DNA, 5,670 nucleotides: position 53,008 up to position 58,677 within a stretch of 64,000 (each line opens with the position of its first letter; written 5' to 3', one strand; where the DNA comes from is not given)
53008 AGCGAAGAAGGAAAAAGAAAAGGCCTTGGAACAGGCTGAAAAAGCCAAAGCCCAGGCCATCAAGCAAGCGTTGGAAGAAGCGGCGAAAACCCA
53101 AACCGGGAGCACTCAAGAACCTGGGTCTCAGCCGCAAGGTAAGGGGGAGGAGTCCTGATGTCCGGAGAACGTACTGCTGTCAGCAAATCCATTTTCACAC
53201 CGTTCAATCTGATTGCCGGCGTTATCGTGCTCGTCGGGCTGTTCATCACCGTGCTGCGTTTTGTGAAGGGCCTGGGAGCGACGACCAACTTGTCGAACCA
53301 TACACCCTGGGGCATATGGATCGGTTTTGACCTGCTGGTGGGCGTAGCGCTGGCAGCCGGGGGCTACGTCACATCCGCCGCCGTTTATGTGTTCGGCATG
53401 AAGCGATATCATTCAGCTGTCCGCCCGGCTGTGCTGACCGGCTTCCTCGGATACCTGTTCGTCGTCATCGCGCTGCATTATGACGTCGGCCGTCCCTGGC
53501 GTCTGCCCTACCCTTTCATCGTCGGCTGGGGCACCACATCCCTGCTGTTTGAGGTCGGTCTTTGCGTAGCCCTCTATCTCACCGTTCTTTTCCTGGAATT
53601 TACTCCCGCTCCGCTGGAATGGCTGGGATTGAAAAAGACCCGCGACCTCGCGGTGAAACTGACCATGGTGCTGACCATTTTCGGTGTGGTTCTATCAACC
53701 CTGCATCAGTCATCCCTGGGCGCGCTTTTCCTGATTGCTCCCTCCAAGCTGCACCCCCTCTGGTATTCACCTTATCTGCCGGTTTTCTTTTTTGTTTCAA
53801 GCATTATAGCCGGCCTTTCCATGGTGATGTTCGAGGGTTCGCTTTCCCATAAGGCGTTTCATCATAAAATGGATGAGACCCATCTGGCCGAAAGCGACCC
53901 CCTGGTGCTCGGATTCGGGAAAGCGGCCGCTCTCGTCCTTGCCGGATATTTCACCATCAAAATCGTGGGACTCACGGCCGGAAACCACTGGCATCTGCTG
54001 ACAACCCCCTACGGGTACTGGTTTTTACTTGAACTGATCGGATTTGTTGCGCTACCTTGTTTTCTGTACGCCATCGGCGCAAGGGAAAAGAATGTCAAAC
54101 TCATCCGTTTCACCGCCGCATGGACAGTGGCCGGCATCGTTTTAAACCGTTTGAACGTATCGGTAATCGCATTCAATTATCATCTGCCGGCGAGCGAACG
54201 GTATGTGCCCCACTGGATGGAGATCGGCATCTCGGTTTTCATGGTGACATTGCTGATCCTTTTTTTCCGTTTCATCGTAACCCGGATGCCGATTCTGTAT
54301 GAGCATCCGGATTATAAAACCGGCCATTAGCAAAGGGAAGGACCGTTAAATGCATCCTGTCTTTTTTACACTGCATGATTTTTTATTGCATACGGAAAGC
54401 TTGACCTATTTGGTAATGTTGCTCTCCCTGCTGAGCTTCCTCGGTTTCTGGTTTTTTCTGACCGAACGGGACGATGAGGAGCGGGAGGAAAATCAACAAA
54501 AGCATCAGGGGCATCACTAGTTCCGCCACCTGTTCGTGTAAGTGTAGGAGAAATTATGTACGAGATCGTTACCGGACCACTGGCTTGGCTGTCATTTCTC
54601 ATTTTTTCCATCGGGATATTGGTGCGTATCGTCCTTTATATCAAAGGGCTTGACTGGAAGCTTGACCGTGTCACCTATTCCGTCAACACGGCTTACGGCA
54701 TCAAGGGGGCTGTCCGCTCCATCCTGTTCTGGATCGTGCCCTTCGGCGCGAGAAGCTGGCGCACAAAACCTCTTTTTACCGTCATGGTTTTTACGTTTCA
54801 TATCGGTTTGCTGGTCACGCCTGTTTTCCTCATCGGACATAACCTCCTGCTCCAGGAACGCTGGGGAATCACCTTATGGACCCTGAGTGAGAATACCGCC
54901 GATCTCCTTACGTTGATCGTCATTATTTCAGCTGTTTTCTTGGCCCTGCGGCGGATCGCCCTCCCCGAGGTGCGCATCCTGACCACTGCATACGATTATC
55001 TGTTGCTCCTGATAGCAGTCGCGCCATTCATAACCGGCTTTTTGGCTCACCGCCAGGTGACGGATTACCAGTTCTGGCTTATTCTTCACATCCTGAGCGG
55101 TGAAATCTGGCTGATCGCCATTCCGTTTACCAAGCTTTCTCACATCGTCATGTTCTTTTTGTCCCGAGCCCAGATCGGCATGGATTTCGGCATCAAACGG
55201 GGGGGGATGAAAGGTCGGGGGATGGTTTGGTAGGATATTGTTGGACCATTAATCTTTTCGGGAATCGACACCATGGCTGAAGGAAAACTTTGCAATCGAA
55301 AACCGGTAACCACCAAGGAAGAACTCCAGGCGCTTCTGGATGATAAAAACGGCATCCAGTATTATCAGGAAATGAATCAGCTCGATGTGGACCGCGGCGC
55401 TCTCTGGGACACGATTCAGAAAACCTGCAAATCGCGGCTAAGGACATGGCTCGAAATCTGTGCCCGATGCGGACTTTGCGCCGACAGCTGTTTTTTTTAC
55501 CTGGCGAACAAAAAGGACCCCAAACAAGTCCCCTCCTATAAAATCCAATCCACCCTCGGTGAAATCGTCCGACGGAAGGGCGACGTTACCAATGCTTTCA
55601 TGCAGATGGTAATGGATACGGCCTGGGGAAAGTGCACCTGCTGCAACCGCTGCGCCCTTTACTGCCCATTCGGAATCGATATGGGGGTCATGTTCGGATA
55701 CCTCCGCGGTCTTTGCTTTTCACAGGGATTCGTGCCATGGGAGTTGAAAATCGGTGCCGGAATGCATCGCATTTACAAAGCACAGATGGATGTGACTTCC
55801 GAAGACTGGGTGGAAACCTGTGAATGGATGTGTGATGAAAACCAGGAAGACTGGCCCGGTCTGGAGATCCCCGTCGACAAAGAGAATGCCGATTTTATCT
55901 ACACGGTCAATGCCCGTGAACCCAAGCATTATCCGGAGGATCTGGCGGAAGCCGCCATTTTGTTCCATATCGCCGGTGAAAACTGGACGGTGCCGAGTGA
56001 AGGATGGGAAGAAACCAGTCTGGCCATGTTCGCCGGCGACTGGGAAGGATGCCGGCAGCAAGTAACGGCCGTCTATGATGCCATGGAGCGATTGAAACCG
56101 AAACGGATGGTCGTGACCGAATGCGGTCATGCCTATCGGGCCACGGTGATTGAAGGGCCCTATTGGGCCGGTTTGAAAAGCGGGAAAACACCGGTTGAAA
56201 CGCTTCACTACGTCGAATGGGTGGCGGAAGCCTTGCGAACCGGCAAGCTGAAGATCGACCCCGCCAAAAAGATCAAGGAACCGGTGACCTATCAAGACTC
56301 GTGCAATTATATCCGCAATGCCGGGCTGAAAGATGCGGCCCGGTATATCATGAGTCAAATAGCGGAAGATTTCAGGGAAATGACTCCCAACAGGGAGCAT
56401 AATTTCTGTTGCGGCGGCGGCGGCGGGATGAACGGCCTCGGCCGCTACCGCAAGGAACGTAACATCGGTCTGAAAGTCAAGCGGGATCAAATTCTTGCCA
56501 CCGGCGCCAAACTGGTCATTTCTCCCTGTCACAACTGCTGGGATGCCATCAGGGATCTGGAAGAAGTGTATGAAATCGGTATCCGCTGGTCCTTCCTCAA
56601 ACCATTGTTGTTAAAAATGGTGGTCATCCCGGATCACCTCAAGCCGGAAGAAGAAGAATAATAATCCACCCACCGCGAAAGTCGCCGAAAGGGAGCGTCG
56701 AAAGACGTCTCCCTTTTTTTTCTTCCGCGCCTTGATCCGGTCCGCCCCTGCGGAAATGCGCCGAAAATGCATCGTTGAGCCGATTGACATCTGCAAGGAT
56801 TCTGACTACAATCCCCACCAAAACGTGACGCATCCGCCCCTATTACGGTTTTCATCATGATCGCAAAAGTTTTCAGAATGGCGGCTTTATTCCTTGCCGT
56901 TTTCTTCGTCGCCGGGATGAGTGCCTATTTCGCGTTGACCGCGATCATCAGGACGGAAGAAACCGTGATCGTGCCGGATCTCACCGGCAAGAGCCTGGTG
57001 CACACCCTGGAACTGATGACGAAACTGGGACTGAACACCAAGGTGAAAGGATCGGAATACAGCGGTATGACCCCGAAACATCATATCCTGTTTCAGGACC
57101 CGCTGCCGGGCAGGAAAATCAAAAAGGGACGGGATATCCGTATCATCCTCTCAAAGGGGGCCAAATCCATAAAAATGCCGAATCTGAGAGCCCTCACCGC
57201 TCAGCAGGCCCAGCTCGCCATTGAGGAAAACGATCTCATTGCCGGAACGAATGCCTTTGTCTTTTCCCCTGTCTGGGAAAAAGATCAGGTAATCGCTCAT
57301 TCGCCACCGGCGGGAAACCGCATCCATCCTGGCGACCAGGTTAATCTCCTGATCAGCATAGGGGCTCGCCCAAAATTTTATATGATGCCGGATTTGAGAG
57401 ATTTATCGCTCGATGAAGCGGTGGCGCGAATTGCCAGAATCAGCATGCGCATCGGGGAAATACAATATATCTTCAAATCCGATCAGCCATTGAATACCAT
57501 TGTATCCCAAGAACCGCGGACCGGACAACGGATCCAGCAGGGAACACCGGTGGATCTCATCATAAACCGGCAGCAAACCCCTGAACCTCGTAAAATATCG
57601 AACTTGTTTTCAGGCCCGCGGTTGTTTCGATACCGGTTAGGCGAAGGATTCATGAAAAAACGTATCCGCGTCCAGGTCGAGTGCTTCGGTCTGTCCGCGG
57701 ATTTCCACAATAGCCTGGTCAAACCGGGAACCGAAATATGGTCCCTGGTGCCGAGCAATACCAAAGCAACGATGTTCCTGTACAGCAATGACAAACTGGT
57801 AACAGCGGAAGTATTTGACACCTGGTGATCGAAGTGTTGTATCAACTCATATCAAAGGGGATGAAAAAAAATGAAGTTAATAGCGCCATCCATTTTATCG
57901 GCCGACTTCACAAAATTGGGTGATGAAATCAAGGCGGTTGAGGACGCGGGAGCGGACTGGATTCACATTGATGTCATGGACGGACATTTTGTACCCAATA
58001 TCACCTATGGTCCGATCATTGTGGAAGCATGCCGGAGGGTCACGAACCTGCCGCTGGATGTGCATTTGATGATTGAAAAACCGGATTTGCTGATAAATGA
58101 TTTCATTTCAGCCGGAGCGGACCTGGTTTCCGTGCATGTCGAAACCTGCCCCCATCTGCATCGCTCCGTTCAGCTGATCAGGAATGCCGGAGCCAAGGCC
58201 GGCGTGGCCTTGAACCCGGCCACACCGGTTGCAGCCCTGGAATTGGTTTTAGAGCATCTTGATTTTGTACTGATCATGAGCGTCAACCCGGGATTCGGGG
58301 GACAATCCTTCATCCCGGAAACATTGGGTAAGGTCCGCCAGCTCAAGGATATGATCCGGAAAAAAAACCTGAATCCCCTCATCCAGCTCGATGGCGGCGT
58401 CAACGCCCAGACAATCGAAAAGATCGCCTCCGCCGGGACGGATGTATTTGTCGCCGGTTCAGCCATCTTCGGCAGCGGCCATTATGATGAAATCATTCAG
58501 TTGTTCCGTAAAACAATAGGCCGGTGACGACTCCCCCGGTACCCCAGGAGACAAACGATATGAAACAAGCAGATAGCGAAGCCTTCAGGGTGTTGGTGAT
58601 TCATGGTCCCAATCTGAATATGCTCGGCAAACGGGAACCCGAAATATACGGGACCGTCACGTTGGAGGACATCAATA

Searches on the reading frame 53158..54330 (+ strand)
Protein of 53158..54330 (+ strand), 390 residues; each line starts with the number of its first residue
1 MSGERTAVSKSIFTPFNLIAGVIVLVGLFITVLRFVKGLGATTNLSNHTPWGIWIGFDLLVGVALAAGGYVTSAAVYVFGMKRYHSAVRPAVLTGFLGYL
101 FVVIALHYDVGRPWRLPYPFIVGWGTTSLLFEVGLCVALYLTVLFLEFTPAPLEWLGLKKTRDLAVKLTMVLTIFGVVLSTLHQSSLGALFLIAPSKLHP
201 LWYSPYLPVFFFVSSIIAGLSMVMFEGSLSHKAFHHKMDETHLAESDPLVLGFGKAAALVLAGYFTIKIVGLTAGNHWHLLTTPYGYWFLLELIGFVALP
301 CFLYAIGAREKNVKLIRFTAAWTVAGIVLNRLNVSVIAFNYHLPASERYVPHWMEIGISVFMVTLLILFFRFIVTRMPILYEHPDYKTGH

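Call 52: search_protein_families(library=ncbifam, proteins=[window:53158-54330:+], max_evalue=0.0001)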
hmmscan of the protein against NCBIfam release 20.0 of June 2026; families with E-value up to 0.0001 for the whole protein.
window:53158-54330:+ (390 aa): 3 families
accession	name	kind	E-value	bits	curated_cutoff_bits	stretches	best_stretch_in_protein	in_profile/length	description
NF045714.1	sulf_resp_HmcC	equivalog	1.4e-202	672.9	550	1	13-387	1-375/376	sulfate respiration complex protein HmcC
NF008133.1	PRK10881.1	equivalog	6.6e-79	266.1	450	1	6-381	5-375/377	Ni/Fe-hydrogenase cytochrome b subunit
NF041784.1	mnquin_red_QrcD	equivalog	9.2e-30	104.2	570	1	11-379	16-400/408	menaquinone reductase integral membrane subunit QrcD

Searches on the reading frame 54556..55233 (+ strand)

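Call 58: search_protein_families(library=ncbifam, proteins=[window:54556-55233:+], max_evalue=0.00001)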
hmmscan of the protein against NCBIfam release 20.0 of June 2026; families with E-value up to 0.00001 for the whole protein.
window:54556-55233:+ (225 aa): 2 families
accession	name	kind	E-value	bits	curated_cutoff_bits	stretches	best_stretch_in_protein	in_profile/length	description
NF045716.1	sulf_resp_HmcE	equivalog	3.3e-108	360.6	275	1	1-225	1-226/226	sulfate respiration complex protein HmcE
NF045723.1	memb_anch_TmcC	equivalog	1.5e-68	230.6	240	1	1-215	3-213/218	TmcC family electron transfer complex membrane anchor subunit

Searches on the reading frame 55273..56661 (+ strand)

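Call 58: search_protein_families(library=ncbifam, proteins=[window:55273-56661:+], max_evalue=0.00001)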
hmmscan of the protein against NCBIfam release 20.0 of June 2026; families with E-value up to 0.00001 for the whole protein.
window:55273-56661:+ (462 aa): 7 families
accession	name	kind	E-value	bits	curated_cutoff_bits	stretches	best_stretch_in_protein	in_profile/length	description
NF045711.1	sulf_resp_HmcF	equivalog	5.4e-283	938.6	750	1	3-458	2-457/457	sulfate respiration complex iron-sulfur protein HmcF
NF045724.1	ferredox_TmcB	equivalog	4.8e-112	374.7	735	1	43-449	23-427/430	electron transfer complex ferredoxin TmcB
NF045796.1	DsrK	equivalog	4.3e-49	167.4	400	1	54-389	43-377/453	sulfate reduction electron transfer complex DsrMKJOP subunit DsrK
NF004898.0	PRK06259.1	equivalog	1.2e-15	57.1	385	1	314-433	357-471/488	fumarate reductase (CoM/CoB) subunit TfrB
NF045670.1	quin_L_LdhH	equivalog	2e-11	42.9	800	1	286-426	553-685/706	L-lactate dehydrogenase (quinone) large subunit LdhH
NF008369.0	PRK11168.1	equivalog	1.3e-08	34.1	278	0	254-423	214-377/401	anaerobic glycerol-3-phosphate dehydrogenase subunit C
NF045663.1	diclust_near_Sec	equivalog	7.5e-07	27.6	530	0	320-427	518-619/759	pyridine nucleotide-disulfide oxidoreductase/dicluster-binding protein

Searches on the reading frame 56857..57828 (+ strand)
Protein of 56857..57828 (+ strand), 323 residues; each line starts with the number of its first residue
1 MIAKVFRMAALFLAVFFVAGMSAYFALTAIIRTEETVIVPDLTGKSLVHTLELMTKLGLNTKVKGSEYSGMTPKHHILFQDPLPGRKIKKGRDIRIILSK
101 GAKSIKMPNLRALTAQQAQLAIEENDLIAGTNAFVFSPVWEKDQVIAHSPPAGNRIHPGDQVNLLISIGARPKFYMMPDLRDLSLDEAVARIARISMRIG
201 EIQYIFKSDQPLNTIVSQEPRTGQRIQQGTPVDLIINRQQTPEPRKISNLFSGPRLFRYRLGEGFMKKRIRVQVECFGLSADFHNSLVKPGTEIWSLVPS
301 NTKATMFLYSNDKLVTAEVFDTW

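Call 58: search_protein_families(library=ncbifam, proteins=[window:56857-57828:+], max_evalue=0.00001)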
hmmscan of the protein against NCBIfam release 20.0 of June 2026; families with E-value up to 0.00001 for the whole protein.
window:56857-57828:+ (323 aa): 1 family
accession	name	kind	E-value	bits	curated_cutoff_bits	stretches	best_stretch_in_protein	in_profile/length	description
NF033483.0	PknB_PASTA_kin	equivalog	1.3e-31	110.3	450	1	8-236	336-562/563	Stk1 family PASTA domain-containing Ser/Thr kinase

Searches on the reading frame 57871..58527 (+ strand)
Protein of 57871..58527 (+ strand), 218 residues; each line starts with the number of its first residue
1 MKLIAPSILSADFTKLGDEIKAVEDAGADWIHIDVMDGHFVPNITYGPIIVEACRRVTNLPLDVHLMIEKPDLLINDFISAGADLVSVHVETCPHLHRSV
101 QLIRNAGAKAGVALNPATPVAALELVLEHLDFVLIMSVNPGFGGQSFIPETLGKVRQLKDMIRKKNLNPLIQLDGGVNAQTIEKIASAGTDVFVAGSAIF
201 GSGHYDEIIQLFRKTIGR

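Call 58: search_protein_families(library=ncbifam, proteins=[window:57871-58527:+], max_evalue=0.00001)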
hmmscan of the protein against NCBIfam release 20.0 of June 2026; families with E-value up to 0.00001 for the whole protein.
window:57871-58527:+ (218 aa): 6 families
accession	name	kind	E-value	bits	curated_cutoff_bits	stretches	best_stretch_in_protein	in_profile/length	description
TIGR01163.1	rpe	equivalog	1.7e-92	308.5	212.6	1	3-212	1-210/211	ribulose-phosphate 3-epimerase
NF004076.0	PRK05581.1-4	subfamily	9.1e-76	254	165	1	2-214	5-217/221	ribulose-phosphate 3-epimerase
NF007266.0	PRK09722.1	equivalog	1.6e-61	207.7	271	1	3-200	4-202/230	D-allulose 6-phosphate 3-epimerase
NF005944.0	PRK08005.1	equivalog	5e-35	120.6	376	1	4-212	3-207/210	ribulose-phosphate 3 epimerase family protein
NF005986.0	PRK08091.1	equivalog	6.8e-27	94.9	264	1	5-216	16-227/229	ribulose-phosphate 3-epimerase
NF010658.0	PRK14057.1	equivalog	1.4e-18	67.3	530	1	8-205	26-230/254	epimerase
